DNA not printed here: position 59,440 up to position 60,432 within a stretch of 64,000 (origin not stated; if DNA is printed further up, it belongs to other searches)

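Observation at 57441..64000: Heme pathway consolidated into one locus and headed by a Shemin-type ALA synthase in a genome with gammaproteobacterial gene order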

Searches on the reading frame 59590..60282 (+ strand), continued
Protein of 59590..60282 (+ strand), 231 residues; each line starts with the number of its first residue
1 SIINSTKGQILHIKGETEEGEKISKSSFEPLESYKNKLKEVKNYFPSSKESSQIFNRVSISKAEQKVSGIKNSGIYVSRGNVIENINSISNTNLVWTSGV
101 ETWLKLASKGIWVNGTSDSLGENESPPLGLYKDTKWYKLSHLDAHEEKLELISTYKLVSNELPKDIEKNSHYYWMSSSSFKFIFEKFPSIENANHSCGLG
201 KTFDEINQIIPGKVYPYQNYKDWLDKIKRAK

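Call 74: search_protein_families(library=ncbifam, proteins=[L058:8601-9836:-, L060:9118-9957:+, L060:11554-12837:+, L058:5304-7442:+, L058:7475-7945:+], max_evalue=0.0001)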
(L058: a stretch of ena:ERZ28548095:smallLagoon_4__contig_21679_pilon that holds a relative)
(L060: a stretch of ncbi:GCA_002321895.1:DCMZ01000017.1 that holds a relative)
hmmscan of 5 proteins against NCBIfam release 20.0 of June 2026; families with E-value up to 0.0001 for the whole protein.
L058:8601-9836:- (411 aa): 14 families
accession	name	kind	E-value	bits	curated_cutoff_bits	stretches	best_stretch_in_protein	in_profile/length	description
TIGR01821.1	5aminolev_synth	equivalog_domain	1.1e-165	551.5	338.55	1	1-401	1-401/402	5-aminolevulinate synthase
NF005394.0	PRK06939.1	equivalog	6.9e-98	328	460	1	3-392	5-389/397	glycine C-acetyltransferase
TIGR00858.1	bioF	equivalog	9.8e-97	323.9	426.45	1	40-389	16-363/365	8-amino-7-oxononanoate synthase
TIGR01825.1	gly_Cac_T_rel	subfamily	6.8e-92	308.1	535.4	1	8-392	2-377/385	BioF/Kbl family PLP-dependent acyltransferase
TIGR01822.1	2am3keto_CoA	equivalog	1e-83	281.5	493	1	4-390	2-383/393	glycine C-acetyltransferase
NF047600.1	SerpalmtaseCFB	equivalog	3.4e-83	279.5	640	1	11-396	15-391/395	serine palmitoyltransferase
NF047599.1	SerpalmtaseBetaP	equivalog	3.6e-76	256.4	500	1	43-392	41-388/394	serine palmitoyltransferase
NF047603.1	SerpalmtaseAlphaP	equivalog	4.1e-64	216.7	670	1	48-393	48-392/399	serine palmitoyltransferase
NF005526.0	PRK07179.1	equivalog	3.3e-56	190.6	428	1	50-404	59-406/407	alpha-hydroxyketone-type quorum-sensing autoinducer synthase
NF005697.0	PRK07505.1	subfamily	7.8e-41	140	342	1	41-391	44-396/405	hypothetical protein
NF004608.1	PRK05937.1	equivalog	3.3e-31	108.4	399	1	76-284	40-247/366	8-amino-7-oxononanoate synthase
NF000586.1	PRK00011.1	subfamily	7.9e-07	28.2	335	1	151-347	130-325/404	serine hydroxymethyltransferase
NF041364.1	GntC_guanitoxin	equivalog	2e-05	23.7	415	1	195-317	155-281/356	guanitoxin biosynthesis PLP-dependent (S)-gamma-hydroxy-L-arginine cyclodehydratase GntC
NF041091.1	asp_aminotase_Arch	equivalog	5.8e-05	22.1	550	1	168-325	159-309/376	aspartate aminotransferase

L060:9118-9957:+ (279 aa): 4 families
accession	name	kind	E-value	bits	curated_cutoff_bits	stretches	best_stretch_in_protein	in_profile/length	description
TIGR01035.1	hemA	equivalog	3.6e-11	42.7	209.55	1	28-199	66-242/416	glutamyl-tRNA reductase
NF000750.0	PRK00045.3-4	equivalog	6e-11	41.9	289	1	37-124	78-164/439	glutamyl-tRNA reductase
NF000744.0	PRK00045.1-3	equivalog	1e-07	31.2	429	1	36-129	76-168/447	glutamyl-tRNA reductase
NF000752.0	PRK00045.4-2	equivalog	1.7e-07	30.7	381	1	49-213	88-254/412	glutamyl-tRNA reductase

L060:11554-12837:+ (427 aa): 69 families (the best 25 are shown)
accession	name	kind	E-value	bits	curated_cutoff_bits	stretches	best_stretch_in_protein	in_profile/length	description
NF000818.0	PRK00062.1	subfamily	1e-155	518.7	398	1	2-418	5-420/429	glutamate-1-semialdehyde 2,1-aminomutase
TIGR00713.1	hemL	equivalog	3.6e-142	473.9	527.3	1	3-416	2-414/423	glutamate-1-semialdehyde 2,1-aminomutase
NF009055.0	PRK12389.1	equivalog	3.2e-119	398.4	637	1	2-418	5-421/431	glutamate-1-semialdehyde 2,1-aminomutase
NF001864.0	PRK00615.1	equivalog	6.6e-89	298.4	706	1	3-423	7-427/433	glutamate-1-semialdehyde aminotransferase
NF041362.1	GntE_guanitoxin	equivalog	4.6e-86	289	525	1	3-413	8-424/426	guanitoxin biosynthesis PLP-dependent transaminase GntE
NF005453.0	PRK07046.1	subfamily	3.1e-46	157.9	425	1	31-348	57-375/453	transaminase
NF004856.0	PRK06209.1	equivalog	3e-45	154.6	486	1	2-417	10-408/450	glutamate-1-semialdehyde 2,1-aminomutase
NF005993.0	PRK08117.1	subfamily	1.5e-40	139.1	574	1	33-336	27-345/433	aspartate aminotransferase family protein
TIGR00707.1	argD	subfamily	7.7e-40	136.9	410.05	1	28-341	6-313/381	acetylornithine/succinylornithine family transaminase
NF005985.0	PRK08088.1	equivalog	2e-39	135.5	713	1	31-336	23-337/426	4-aminobutyrate--2-oxoglutarate transaminase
TIGR00700.1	GABAtrnsam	equivalog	1.4e-37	129.3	506.65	1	31-337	15-332/420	4-aminobutyrate--2-oxoglutarate transaminase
NF005692.0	PRK07495.1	equivalog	7.1e-37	127.1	724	1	33-335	24-335/425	4-aminobutyrate--2-oxoglutarate transaminase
NF004426.0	PRK05769.1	equivalog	9.6e-36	123.5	552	2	189-337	212-358/441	acetyl ornithine aminotransferase family protein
NF005272.0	PRK06777.1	equivalog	5.9e-35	120.6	725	1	33-340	24-336/421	4-aminobutyrate--2-oxoglutarate transaminase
NF045491.1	LysJ_Sulfobales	equivalog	6.7e-35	120.7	700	1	34-340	13-309/386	[LysW]-aminoadipate semialdehyde/glutamate semialdehyde transaminase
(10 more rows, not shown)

L058:5304-7442:+ (712 aa): 26 families (the best 25 are shown)
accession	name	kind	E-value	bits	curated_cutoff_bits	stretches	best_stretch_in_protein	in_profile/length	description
TIGR01783.1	TonB-siderophor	subfamily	1.6e-88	298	223.5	1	77-712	1-649/649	TonB-dependent siderophore receptor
NF047944.1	FoxamRcptFoxA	equivalog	5.1e-63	213.5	1300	1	26-692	6-677/697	ferrioxamine B receptor FoxA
NF007349.0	PRK09840.1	equivalog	4.2e-57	193.7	686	2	25-470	14-479/760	catecholate siderophore receptor Fiu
NF007465.0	PRK10044.1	equivalog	8.8e-54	182.9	803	1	37-694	43-708/726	ferrichrome porin FhuA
TIGR01786.1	TonB-hemlactrns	subfamily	1.1e-43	149.7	323.75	1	77-690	20-690/719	TonB-dependent hemoglobin/transferrin/lactoferrin family receptor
NF010651.0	PRK14050.1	equivalog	1.1e-41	142.8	884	1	55-709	57-727/730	TonB-dependent siderophore receptor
TIGR01785.1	TonB-hemin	subfamily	2.7e-40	138.5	316.85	2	331-694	293-661/677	TonB-dependent heme/hemoglobin receptor family protein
NF010650.0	PRK14049.1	equivalog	2.8e-36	125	904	1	54-684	59-703/729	ferrioxamine B receptor precursor protein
NF049960.1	siderphRecptFauA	equivalog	1.4e-33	116.3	900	1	67-712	66-727/727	TonB-dependent alcaligin siderophore receptor FauA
NF007447.0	PRK10003.1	equivalog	2.9e-30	105.2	666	1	29-707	30-722/727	ferric-rhodotorulic acid/ferric-coprogen receptor FhuE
NF010010.0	PRK13483.1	equivalog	3e-13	48.7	927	1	31-178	12-164/660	ligand-gated channel protein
NF053590.1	TonB_dep_TOL0244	equivalog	4.3e-13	48.7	645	0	521-706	407-600/604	TOL_0244 family TonB-dependent receptor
TIGR01779.1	TonB-B12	equivalog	5.2e-13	48.4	599.7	1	67-238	34-220/614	TonB-dependent vitamin B12 receptor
NF010048.1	PRK13524.1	subfamily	1.3e-12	47.1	493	1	149-187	148-185/744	FepA family TonB-dependent siderophore receptor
NF010051.0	PRK13528.1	subfamily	4e-10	38.6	583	1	148-187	143-181/727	FepA family TonB-dependent siderophore receptor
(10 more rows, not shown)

L058:7475-7945:+ (156 aa): 0 families

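Call 81: list_cluster_members(proteins=[P0144, P0145, P0148, P0151, P0155, P0160, P0164, P0182, P0211, P0230])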
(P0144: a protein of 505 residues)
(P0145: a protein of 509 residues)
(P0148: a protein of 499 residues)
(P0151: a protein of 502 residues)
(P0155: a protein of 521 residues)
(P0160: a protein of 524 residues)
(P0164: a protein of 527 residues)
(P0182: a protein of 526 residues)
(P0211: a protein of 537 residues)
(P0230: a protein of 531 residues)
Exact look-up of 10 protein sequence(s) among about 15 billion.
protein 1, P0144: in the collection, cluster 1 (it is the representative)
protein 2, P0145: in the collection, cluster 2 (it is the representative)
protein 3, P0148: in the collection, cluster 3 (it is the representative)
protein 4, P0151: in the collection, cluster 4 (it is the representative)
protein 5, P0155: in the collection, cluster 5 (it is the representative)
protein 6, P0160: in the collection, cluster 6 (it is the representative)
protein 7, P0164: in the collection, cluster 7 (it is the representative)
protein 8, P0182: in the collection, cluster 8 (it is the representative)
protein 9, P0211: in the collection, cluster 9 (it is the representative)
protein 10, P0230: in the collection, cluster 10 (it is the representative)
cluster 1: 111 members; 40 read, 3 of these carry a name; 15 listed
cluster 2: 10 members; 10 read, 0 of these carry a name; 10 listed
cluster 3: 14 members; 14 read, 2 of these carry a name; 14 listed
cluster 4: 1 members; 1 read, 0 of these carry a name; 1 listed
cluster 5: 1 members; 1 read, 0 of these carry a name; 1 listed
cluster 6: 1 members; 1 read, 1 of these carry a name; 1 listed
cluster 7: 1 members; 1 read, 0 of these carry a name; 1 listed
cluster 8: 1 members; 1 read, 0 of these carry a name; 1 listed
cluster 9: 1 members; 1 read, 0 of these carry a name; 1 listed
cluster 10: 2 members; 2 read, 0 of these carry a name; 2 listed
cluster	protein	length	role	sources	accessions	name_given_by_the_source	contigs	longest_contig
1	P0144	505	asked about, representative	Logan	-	-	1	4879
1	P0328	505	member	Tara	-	strand:+ start:24624 stop:26141 length:1518 start_codon:yes stop_codon:yes ...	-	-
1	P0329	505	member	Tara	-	strand:+ start:4006 stop:5523 length:1518 start_codon:yes stop_codon:yes ...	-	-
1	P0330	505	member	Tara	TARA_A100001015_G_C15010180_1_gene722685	strand:- start:241 stop:1758 length:1518 start_codon:yes stop_codon:yes gene_type:complete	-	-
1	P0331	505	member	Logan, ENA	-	-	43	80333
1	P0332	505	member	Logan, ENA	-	-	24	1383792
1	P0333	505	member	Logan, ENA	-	-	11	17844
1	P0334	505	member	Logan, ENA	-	-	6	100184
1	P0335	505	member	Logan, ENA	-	-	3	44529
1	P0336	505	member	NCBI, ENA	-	-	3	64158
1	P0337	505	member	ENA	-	-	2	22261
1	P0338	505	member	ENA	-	-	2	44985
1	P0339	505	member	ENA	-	-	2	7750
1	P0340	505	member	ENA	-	-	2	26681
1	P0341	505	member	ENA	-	-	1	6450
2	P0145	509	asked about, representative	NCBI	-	-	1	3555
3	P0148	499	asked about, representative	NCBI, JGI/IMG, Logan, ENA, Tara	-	strand:+ start:24954 stop:26453 length:1500 start_codon:yes stop_codon:yes ...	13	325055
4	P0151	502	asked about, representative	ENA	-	-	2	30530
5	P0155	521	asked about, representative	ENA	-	-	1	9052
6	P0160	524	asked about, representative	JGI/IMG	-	hydroxymethylbilane synthase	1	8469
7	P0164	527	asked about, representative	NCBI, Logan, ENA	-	-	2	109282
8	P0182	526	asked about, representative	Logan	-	-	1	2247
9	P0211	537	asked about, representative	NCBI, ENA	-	-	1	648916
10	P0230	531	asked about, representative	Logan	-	-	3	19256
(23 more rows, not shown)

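Call 82: find_encoding_contigs(protein=P0332, flank=8000, max_places=1)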
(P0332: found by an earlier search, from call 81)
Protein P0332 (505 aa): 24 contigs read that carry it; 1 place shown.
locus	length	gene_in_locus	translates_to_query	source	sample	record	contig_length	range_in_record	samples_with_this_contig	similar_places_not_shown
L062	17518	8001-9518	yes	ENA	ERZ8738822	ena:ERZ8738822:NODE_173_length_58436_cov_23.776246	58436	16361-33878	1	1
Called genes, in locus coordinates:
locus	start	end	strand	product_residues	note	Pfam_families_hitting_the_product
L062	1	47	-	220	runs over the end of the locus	PF00834:Ribul_P_3_epim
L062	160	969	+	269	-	PF18306:LDcluster4, PF03641:Lysine_decarbox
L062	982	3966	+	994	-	PF01979:Amidohydro_1, PF07969:Amidohydro_3 (weak), PF01979:Amidohydro_1, PF07969:Amidohydro_3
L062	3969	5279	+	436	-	PF07969:Amidohydro_3 (faint), PF01979:Amidohydro_1 (weak)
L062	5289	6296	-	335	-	-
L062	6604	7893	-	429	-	PF00155:Aminotran_1_2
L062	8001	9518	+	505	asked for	PF01379:Porphobil_deam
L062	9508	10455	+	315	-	PF00490:ALAD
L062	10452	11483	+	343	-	PF01208:URO-D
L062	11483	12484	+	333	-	PF00762:Ferrochelatase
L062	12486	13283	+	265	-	PF01218:Coprogen_oxidas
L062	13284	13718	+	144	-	PF03653:UPF0093, PF05425:CopD (weak)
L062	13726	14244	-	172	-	-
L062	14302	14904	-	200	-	PF00440:TetR_N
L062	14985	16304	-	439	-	PF01593:Amino_oxidase, PF13450:NAD_binding_8, PF03275:GLF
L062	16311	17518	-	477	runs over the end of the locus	-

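Call 83: find_encoding_contigs(protein=P0148, flank=8000, max_places=1)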
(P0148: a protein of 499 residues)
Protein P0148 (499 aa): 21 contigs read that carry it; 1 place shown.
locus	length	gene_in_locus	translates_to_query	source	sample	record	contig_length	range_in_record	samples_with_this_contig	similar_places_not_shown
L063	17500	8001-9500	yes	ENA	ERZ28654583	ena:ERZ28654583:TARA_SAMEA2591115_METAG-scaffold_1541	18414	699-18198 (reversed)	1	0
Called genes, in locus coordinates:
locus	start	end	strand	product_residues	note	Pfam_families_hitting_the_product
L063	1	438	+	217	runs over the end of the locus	?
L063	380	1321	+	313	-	PF01040:UbiA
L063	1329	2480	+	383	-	PF13685:Fe-ADH_2 (faint), PF01761:DHQ_synthase, PF24621:DHQS_C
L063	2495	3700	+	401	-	-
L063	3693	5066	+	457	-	PF01663:Phosphodiest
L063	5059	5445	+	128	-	PF15071:TMEM220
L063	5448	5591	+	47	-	-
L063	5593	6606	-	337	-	PF00490:ALAD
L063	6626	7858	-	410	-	PF00155:Aminotran_1_2, PF01053:Cys_Met_Meta_PP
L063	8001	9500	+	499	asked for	PF01379:Porphobil_deam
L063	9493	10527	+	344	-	PF01208:URO-D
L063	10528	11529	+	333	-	PF00762:Ferrochelatase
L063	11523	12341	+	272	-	PF01218:Coprogen_oxidas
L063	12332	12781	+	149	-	PF03653:UPF0093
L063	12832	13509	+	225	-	PF02698:DUF218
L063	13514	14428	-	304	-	PF01261:AP_endonuc_2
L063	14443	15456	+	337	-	PF02424:ApbE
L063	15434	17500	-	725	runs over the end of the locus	-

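Call 84: find_encoding_contigs(protein=P0211, flank=8000, max_places=1)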
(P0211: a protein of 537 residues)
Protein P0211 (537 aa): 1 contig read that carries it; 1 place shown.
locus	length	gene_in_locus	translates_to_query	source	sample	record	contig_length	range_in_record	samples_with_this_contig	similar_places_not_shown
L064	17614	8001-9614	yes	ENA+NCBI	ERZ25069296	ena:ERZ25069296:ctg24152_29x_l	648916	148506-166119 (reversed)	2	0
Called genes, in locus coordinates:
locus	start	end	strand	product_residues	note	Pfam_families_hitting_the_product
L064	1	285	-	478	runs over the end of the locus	PF00919:UPF0004, PF04055:Radical_SAM, PF01938:TRAM (weak)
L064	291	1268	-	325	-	PF01408:GFO_IDH_MocA, PF22725:GFO_IDH_MocA_C3, PF02894:GFO_IDH_MocA_C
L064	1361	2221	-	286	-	PF03808:Glyco_tran_WecG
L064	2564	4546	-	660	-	PF01134:GIDA, PF12831:FAD_oxidored (weak), PF21680:GIDA_C_1st, PF13932:SAM_GIDA_C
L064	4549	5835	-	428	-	PF00709:Adenylsucc_synt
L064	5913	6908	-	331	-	PF13393:tRNA-synt_His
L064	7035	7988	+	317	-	PF14315:DUF4380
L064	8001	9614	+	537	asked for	PF01379:Porphobil_deam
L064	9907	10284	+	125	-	-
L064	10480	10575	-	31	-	-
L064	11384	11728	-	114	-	PF10711:DUF2513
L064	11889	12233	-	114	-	-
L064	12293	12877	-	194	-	-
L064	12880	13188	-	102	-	-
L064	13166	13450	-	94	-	-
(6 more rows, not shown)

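Call 86: find_encoding_contigs(protein=P0148, flank=500, max_places=10)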
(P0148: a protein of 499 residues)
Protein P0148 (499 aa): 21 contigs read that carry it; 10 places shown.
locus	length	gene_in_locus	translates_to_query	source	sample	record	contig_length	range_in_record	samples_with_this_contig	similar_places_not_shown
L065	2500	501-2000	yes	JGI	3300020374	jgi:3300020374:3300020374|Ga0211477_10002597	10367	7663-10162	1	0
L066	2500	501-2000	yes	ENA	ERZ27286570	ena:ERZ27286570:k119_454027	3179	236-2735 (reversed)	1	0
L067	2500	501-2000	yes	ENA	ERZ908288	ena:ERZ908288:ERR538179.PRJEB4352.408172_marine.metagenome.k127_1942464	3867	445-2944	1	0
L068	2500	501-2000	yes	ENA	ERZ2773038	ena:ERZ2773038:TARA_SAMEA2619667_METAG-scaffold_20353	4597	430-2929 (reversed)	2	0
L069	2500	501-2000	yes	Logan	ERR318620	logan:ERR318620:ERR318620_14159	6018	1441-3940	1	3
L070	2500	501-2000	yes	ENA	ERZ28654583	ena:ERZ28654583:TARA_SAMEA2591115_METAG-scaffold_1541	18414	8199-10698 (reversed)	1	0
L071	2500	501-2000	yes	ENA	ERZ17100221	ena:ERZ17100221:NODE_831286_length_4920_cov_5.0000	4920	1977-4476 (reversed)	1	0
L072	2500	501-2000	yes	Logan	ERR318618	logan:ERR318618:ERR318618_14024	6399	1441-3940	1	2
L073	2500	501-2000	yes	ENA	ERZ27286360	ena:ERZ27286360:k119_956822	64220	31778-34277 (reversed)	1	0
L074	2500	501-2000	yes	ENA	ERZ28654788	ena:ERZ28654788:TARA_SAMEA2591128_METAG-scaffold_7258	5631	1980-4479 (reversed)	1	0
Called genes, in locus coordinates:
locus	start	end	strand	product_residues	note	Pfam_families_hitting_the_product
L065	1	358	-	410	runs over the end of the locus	PF00155:Aminotran_1_2, PF01053:Cys_Met_Meta_PP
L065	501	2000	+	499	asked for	PF01379:Porphobil_deam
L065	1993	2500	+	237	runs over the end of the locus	?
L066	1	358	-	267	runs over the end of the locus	?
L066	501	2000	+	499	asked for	PF01379:Porphobil_deam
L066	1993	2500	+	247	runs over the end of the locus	?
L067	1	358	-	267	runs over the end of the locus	?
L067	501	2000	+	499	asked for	PF01379:Porphobil_deam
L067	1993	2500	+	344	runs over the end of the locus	PF01208:URO-D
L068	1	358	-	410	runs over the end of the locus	PF00155:Aminotran_1_2, PF01053:Cys_Met_Meta_PP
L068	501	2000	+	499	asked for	PF01379:Porphobil_deam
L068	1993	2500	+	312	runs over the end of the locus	?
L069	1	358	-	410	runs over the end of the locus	PF00155:Aminotran_1_2, PF01053:Cys_Met_Meta_PP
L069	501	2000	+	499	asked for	PF01379:Porphobil_deam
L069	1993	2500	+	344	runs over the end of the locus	PF01208:URO-D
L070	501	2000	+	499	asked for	PF01379:Porphobil_deam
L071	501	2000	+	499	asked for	PF01379:Porphobil_deam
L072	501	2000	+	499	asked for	PF01379:Porphobil_deam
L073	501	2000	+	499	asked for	PF01379:Porphobil_deam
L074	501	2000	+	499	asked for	PF01379:Porphobil_deam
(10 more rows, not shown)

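Call 98: find_encoding_contigs(protein=P0286, flank=300, max_places=10)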
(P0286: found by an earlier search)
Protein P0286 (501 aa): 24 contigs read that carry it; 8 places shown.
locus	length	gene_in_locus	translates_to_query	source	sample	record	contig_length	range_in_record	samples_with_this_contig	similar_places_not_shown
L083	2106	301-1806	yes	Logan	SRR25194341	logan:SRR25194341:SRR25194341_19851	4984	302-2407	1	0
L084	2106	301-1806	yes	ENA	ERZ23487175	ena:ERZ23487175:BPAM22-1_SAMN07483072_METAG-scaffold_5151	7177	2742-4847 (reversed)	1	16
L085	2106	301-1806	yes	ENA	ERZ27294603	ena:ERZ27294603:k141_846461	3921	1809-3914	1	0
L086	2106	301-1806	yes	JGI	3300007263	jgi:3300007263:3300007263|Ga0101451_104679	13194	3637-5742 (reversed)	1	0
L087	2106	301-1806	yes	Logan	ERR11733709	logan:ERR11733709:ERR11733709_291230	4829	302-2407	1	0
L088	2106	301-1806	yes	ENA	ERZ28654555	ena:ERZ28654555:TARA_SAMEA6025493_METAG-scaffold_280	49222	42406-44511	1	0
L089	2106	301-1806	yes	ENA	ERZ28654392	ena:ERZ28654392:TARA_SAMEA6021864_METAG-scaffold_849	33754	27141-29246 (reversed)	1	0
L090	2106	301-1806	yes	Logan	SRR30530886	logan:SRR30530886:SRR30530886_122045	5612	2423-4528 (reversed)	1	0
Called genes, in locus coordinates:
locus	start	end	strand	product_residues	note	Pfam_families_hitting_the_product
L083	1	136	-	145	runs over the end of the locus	?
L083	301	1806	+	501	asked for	PF01379:Porphobil_deam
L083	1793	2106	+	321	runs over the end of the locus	PF00490:ALAD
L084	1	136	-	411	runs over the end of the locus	PF00155:Aminotran_1_2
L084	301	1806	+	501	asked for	PF01379:Porphobil_deam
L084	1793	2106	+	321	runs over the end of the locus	PF00490:ALAD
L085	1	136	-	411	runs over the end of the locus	PF00155:Aminotran_1_2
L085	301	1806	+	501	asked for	PF01379:Porphobil_deam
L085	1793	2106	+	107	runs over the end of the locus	?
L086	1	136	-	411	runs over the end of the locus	PF00155:Aminotran_1_2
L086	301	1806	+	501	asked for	PF01379:Porphobil_deam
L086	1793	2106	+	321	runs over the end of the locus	PF00490:ALAD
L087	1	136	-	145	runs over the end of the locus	?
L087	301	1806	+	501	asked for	PF01379:Porphobil_deam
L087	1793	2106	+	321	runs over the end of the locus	PF00490:ALAD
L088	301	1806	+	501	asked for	PF01379:Porphobil_deam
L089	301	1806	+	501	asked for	PF01379:Porphobil_deam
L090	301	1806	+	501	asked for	PF01379:Porphobil_deam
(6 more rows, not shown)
